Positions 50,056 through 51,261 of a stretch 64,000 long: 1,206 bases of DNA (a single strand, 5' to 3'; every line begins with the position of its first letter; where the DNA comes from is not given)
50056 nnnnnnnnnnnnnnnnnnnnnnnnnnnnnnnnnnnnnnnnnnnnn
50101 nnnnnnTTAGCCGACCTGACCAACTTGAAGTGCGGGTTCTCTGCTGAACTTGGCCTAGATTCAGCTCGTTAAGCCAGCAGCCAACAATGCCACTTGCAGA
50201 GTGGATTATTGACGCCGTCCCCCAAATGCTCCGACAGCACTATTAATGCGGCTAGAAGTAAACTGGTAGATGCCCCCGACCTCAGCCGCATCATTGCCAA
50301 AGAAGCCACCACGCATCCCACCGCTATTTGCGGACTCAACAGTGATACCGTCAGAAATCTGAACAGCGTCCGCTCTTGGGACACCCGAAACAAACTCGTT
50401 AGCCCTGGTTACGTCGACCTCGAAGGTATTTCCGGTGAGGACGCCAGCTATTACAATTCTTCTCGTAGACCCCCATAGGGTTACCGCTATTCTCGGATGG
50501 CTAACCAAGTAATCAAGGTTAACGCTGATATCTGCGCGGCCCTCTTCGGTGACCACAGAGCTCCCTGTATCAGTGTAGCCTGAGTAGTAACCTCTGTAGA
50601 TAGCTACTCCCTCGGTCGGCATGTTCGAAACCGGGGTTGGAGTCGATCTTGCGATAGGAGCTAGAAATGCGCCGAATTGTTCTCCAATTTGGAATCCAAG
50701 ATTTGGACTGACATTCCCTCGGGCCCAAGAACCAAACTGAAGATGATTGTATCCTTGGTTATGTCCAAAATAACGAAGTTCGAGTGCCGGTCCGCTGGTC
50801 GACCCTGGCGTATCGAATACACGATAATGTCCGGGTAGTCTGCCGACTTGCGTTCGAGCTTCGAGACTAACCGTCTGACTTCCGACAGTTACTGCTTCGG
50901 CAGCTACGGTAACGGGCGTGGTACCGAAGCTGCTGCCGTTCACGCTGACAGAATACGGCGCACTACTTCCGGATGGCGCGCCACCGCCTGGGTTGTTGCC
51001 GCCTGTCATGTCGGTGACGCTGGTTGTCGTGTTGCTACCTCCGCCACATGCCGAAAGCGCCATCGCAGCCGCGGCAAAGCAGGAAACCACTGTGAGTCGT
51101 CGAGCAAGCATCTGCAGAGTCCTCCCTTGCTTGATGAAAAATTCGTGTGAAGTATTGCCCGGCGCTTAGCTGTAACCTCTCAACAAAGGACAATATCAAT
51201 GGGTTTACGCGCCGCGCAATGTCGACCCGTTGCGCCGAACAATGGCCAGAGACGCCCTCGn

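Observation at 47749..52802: Trio of TbpB/fHbp-like surface lipoproteins (Slam-dependent surface lipoprotein (SLP) type) with no Slam translocon in the window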

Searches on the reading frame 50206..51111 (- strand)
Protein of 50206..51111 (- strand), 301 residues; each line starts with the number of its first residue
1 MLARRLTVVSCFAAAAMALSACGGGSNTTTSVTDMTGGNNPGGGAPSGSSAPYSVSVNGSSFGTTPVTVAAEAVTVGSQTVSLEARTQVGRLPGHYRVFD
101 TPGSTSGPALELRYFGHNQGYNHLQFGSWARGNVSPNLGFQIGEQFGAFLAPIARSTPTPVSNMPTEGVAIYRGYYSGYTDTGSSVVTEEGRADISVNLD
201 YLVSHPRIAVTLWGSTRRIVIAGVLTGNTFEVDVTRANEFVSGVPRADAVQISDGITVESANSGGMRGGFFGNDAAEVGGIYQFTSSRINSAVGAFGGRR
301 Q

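Call 3: search_protein_families(library=pfam, proteins=[window:50206-51111:-], max_evalue=1)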
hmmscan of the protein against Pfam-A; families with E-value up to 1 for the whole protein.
window:50206-51111:- (301 aa): 2 families
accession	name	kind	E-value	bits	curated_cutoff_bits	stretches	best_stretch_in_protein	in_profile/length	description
PF01298.24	TbpB_B_D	-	3.2e-11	44.3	26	1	164-300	1-126/126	C-lobe and N-lobe beta barrels of Tf-binding protein B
PF08308.17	PEGA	-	0.047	14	20.8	1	54-84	14-42/71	PEGA domain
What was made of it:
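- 50206..51111 (-): P2: 301-aa single-lobe (handle plus barrel) lipoprotein. PF01298 44.3 bits, above the cut-off of 26 (call 3).
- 50209..50622 (-): P2 C-terminal barrel. Pfam stretch 164-300 (call 3).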

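Call 4: search_protein_families(library=ncbifam, proteins=[window:50206-51111:-], max_evalue=1)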
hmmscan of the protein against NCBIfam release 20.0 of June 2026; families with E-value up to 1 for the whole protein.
window:50206-51111:- (301 aa): 1 family
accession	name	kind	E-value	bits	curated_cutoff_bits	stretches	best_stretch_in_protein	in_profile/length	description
NF041636.1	slam_lipo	equivalog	2.1e-07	31.4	80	1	122-300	11-154/154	Slam-dependent surface lipoprotein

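Call 10: find_encoding_contigs(protein=window:50206-51111:-, flank=10000, max_places=6)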
Protein window:50206-51111:- (301 aa): no gene with exactly this product is on record in the collection.

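Call 12: find_homologous_proteins(query=window:50206-51111:-, max_evalue=0.001)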
Query window:50206-51111:- (301 aa): 29 proteins with E <= 0.001 among 5284 candidates.
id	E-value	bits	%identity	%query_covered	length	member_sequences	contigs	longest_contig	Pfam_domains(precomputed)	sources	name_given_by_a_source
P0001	1.1e-182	624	96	100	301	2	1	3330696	PF01298.25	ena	-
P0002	9.9e-109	381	68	84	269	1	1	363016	PF01298.25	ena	-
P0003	1.9e-66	243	47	85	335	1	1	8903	PF01298.25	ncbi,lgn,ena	-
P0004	1.5e-64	236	47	83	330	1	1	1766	PF01298.25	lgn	-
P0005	1.1e-63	234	45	87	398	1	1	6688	PF01298.25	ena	-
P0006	1.5e-63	233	45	84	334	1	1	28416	PF01298.25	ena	-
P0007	2.9e-62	229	44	89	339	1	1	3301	PF01298.25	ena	-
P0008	5.8e-61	225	45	83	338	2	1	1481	PF01298.25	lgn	-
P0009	2.0e-60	223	45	84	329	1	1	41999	PF01298.25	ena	-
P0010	1.3e-59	220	45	84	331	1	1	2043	PF01298.25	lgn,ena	-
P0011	4.2e-59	219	43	85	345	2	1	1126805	PF01298.25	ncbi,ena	-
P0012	6.4e-59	218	40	98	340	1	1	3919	-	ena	-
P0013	1.9e-58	216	44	100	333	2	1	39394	PF01298.25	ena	-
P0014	2.4e-58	216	46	84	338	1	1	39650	PF01298.25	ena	-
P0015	9.0e-58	214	44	79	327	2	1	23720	PF01298.25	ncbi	-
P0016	1.6e-56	210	44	85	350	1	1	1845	PF01298.25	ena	-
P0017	1.0e-55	207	46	85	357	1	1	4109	PF01298.25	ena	-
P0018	9.9e-55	204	46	85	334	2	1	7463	PF01298.25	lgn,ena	-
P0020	4.5e-54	202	44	82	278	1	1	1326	PF01298.25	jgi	jgi:hypothetical protein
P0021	5.3e-54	202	39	100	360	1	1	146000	PF01298.25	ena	-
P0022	4.9e-52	195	40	88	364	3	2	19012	PF01298.25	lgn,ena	-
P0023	2.4e-51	193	43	85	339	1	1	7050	PF01298.25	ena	-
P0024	3.5e-51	193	40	100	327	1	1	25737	PF01298.25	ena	-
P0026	1.0e-48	184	42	97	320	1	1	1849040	PF01298.25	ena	-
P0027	1.7e-48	184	40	87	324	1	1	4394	PF01298.25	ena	-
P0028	2.3e-43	167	39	95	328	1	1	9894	PF01298.25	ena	-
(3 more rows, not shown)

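Call 13: find_encoding_contigs(protein=P0001, flank=10000, max_places=3)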
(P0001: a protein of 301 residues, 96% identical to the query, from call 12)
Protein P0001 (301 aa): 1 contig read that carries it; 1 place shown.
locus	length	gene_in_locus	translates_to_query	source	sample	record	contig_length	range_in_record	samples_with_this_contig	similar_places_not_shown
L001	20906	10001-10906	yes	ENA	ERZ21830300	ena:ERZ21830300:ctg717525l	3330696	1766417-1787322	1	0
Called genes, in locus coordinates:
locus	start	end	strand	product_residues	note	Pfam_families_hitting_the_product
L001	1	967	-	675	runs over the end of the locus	PF00724:Oxidored_FMN, PF01266:DAO (faint), PF00070:Pyr_redox (weak), PF03486:HI0933_like (faint), PF07992:Pyr_redox_2, PF13450:NAD_binding_8 (weak)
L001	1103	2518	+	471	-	PF09861:Lar_N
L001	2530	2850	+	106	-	-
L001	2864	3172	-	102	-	PF03992:ABM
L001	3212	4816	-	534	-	PF00732:GMC_oxred_N, PF01266:DAO (weak), PF05199:GMC_oxred_C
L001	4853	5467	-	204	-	PF00160:Pro_isomerase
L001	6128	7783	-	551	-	PF01609:DDE_Tnp_1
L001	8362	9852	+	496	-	-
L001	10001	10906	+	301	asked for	PF01298:TbpB_B_D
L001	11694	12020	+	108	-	-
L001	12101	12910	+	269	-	-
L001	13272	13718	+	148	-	PF00436:SSB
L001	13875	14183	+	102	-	-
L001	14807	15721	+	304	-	PF10686:YAcAr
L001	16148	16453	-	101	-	-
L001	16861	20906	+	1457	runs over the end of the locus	PF08751:TrwC, PF13245:AAA_19, PF13401:AAA_22 (weak), PF13604:AAA_30, PF25199:nSTAND_NTPase5 (weak), PF01443:Viral_helicase1 (weak), PF22232:TraI_hel_assoc_N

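Call 14: find_encoding_contigs(protein=P0011, flank=10000, max_places=3)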
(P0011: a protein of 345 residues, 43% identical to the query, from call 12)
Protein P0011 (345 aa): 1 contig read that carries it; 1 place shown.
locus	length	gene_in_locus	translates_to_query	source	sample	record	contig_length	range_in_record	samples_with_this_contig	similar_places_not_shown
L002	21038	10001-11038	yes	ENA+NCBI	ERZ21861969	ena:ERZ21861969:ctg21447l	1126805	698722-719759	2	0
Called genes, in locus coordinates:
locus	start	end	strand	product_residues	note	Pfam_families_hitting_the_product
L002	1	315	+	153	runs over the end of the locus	PF02082:Rrf2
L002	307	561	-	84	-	-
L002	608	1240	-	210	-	-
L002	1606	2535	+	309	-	PF00702:Hydrolase (faint), PF13344:Hydrolase_6, PF13242:Hydrolase_like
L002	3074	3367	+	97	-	-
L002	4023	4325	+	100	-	PF00126:HTH_1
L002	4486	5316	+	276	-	PF00313:CSD, PF08206:OB_RNB (faint), PF00313:CSD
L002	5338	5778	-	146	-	-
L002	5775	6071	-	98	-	PF21983:NikA-like (weak)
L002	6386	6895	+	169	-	PF13518:HTH_28 (weak), PF13551:HTH_29, PF13565:HTH_32, PF13592:HTH_33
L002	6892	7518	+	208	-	PF13358:DDE_3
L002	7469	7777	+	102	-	PF01844:HNH, PF14279:HNH_5 (weak)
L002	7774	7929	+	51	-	-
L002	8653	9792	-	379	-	PF05598:DUF772, PF01609:DDE_Tnp_1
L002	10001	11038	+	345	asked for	PF01298:TbpB_B_D (weak)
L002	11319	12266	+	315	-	PF12760:Zn_ribbon_IS1595, PF12762:DDE_Tnp_IS1595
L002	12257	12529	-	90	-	-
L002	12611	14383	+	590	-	-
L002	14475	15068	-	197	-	PF01527:HTH_Tnp_1 (faint), PF13384:HTH_23, PF13518:HTH_28, PF13551:HTH_29 (weak), PF13565:HTH_32 (weak), PF01498:HTH_Tnp_Tc3_2 (weak)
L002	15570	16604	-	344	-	PF11376:DUF3179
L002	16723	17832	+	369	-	PF01266:DAO, PF13450:NAD_binding_8 (weak)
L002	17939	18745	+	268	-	PF00892:EamA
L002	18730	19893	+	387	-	PF02771:Acyl-CoA_dh_N, PF02770:Acyl-CoA_dh_M, PF00441:Acyl-CoA_dh_1, PF08028:Acyl-CoA_dh_2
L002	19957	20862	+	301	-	PF14338:Mrr_N, PF04471:Mrr_cat, PF22722:NA-iREase1 (weak), PF13156:Mrr_cat_2 (weak)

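Call 17: find_related_loci(query=A1, collection=genome_contigs, flank=10000)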
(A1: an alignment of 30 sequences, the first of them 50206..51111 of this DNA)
Query A1 (301 aa) in genome_contigs; peptide patterns used: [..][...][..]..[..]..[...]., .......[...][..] (x = any residue, [..] = any of these).
20 stretches matched a pattern; 5 encode a relative of the query (tblastn E <= 1e-3); 5 distinct loci.
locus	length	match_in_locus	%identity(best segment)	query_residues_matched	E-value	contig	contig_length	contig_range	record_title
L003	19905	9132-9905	44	63-301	2e-56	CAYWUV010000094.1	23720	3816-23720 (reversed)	MAG TPA_asm: uncultured Bryobacterales bacterium isolate SRP109090_co2_27 genome assembly, contig: NODE_2909_length_2372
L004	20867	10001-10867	44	47-301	2e-55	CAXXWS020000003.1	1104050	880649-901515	MAG: Alphaproteobacteria bacterium isolate 6cdd39bc-b7d8-419f-bd13-d60c8cdfee59 genome assembly, contig: contig_3, whole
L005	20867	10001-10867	44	47-301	2e-55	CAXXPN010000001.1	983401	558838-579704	MAG: Alphaproteobacteria bacterium isolate 777528ef-fd8a-40bb-88bf-29da65da1541 genome assembly, contig: contig_1, whole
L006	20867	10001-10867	43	47-301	3e-53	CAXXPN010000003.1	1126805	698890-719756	MAG: Alphaproteobacteria bacterium isolate 777528ef-fd8a-40bb-88bf-29da65da1541 genome assembly, contig: contig_3, whole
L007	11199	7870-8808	40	37-301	4e-51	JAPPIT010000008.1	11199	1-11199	MAG: Defluviicoccus sp. isolate RHO2_bin_2 NODE_6733_length_11199_cov_51.114501, whole genome shotgun sequence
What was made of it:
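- On Slam-dependent surface lipoproteins / T11SS cargo: The single genome_contigs scan was spent in call 17.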

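Call 26: predict_structure(alignment_id=A1)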
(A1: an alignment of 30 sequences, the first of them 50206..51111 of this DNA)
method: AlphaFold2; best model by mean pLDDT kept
length: 301 residues; sequences in the alignment: 30
mean_pLDDT: 85.4   pTM: 0.80
mean pLDDT of the five models: 85.4, 84.5, 84.0, 84.0, 83.8
residues with pLDDT >= 90: 218; 70-90: 33; 50-70: 6; < 50: 44
segments of 3 or more residues with pLDDT < 50: 1-44
pLDDT, mean of each block of 10 residues (from residue 1): 39 40 36 34 59 95 96 95 95 94 95 95 97 95 97 88 92 98 94 94 82 95 94 92 87 95 97 96 96 98 95
secondary structure, 60 per line:
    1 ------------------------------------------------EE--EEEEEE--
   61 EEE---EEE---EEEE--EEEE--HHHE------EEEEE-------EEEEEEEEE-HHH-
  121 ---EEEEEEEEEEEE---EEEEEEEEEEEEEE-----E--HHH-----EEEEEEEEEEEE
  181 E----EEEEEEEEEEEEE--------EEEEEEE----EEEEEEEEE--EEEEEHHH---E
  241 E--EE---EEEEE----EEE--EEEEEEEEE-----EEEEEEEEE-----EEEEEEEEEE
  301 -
elements in order: E53-58 E61-63 E67-69 E73-76 E79-82 E95-99 E107-115 E124-135 E139-152 E169-181 E186-198 E207-213 E218-226 E229-233 E249-253 E258-260 E263-271 E277-285 E291-300
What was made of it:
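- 50206..51111 (-): AF2 model pLDDT 85.4, pTM 0.80 (call 26).
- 50209..50622 (-): Strands 169-300 in the model (call 26).
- AF2 model pLDDT 85 (call 26). P2 has the minimal haemophore-like handle-plus-barrel size (call 26).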

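Call 28: fold_search(model_id=the predicted structure, library=pdb)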
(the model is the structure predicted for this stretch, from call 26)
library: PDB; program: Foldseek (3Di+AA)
matches with E <= 10: 757; with E <= 0.001: 70
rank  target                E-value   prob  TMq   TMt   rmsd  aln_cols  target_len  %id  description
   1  5kkx_B                4.3e-09  1.00  0.51  0.63   5.2       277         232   18  Crystal structure of a TbpB C-lobe mutant from Neisseria meningitidis M982 (released 2017-07-19)
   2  5kkx_A                4.1e-08  1.00  0.49  0.62   5.3       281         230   18  Crystal structure of a TbpB C-lobe mutant from Neisseria meningitidis M982 (released 2017-07-19)
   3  3ve1_A                8.3e-08  1.00  0.48  0.30   5.6       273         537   17  The 2.9 angstrom crystal structure of Transferrin binding protein B (TbpB) from serogroup B M982 Neisseria meningitidi (released 2012-02-22)
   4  3pqs                  9.6e-08  1.00  0.51  0.33   8.5       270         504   15  The crystal structures of porcine pathogen ApH87_TbpB (released 2011-02-02)
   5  3v8u_A                1.2e-07  1.00  0.50  0.30   5.0       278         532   18  The crystal structure of transferrin binding protein B (TbpB) from Neisseria meningitidis serogroup B (released 2012-02-15)
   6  4o3y                  2.0e-07  1.00  0.52  0.33   8.2       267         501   15  Crystal structure of the vaccine antigen Transferrin Binding Protein B (TbpB) mutant Arg-179-Glu from Actinobacillus ple (released 2015-01-14)
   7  3ve1_C                2.2e-07  1.00  0.50  0.30   5.4       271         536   17  The 2.9 angstrom crystal structure of Transferrin binding protein B (TbpB) from serogroup B M982 Neisseria meningitidi (released 2012-02-22)
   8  4o3w_A                2.3e-07  1.00  0.51  0.30   7.9       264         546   14  Crystal structure of the vaccine antigen Transferrin Binding Protein B (TbpB) mutant Tyr-63-Ala from Actinobacillus su (released 2015-01-14)
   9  9dc4_B                2.4e-07  1.00  0.49  0.30   5.3       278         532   18  Transferrin Binding Protein A in complex with transferrin binding protein B, transferrin and globular domain of TonB (released 2026-03-04)
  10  4o49                  2.6e-07  1.00  0.51  0.33   7.8       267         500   15  Crystal structure of the vaccine antigen Transferrin Binding Protein B (TbpB) mutant Tyr-174-Ala from Actinobacillus ple (released 2015-01-14)
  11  4o4x_A                3.2e-07  1.00  0.51  0.33   4.8       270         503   13  Crystal structure of the vaccine antigen Transferrin Binding Protein B (TbpB) double mutant Tyr-167-Ala and Trp-176-Al (released 2015-01-14)
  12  9yz4_B                3.3e-07  1.00  0.49  0.30   5.5       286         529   18  Neisseria gonorrhoeae Transferrin Binding Protein A in complex with Transferrin Binding Protein B and transferrin (iro (released 2026-03-04)
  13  4qq1_C                3.3e-07  1.00  0.48  0.30   5.1       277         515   16  Crystal structure of the isotype 1 Transferrin binding protein B (TbpB) from serogroup B Neisseria meningitidis (released 2015-04-01)
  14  9clm_B                3.5e-07  1.00  0.48  0.27   5.9       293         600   18  Transferrin Binding Protein A in complex with transferrin binding protein B and two molecules of transferrin (released 2026-03-04)
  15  4o4x_B                3.9e-07  1.00  0.51  0.33   4.8       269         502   14  Crystal structure of the vaccine antigen Transferrin Binding Protein B (TbpB) double mutant Tyr-167-Ala and Trp-176-Al (released 2015-01-14)
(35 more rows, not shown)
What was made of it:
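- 50206..51111 (-): Foldseek top hit TbpB C-lobe 5kkx, E 4e-9, TM 0.63 on target; also HphA, HpuA, NHBA, fHbp (call 28).
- On TbpB_B_D fold family (Pfam PF01298; TbpB/LbpB/HpuA/hemophilin/fHbp-type lobes): Foldseek: TbpB C-lobe E 4e-9 (call 28).
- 70 PDB matches at E<=1e-3; the 50 listed are all TbpB, LbpB, HphA/hemophilin, HpuA, NHBA or fHbp (call 28).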

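Call 81: find_encoding_contigs(protein=P0026, flank=10000, max_places=2)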
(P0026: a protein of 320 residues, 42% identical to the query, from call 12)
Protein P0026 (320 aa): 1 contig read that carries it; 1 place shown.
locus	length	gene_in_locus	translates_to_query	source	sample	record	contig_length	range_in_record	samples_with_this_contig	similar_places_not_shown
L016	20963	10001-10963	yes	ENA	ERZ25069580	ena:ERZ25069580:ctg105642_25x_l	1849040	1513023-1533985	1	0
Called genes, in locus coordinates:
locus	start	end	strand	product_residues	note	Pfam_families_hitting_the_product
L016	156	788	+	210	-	PF00589:Phage_integrase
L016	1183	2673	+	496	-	PF05598:DUF772 (weak), PF01609:DDE_Tnp_1 (weak)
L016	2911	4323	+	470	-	PF14706:Tnp_DNA_bind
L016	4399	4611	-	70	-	PF13817:DDE_Tnp_IS66_C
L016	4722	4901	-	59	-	-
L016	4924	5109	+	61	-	-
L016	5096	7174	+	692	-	PF00239:Resolvase, PF07508:Recombinase, PF13408:Zn_ribbon_recom (weak)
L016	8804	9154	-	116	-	PF05717:TnpB_IS66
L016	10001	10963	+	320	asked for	PF01298:TbpB_B_D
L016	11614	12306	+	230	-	-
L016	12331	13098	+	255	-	-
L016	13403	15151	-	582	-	PF01609:DDE_Tnp_1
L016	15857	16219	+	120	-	PF05717:TnpB_IS66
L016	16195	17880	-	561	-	PF03050:DDE_Tnp_IS66, PF13817:DDE_Tnp_IS66_C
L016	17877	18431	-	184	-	-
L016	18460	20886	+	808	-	PF20465:MmeI_hel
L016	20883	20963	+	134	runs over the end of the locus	-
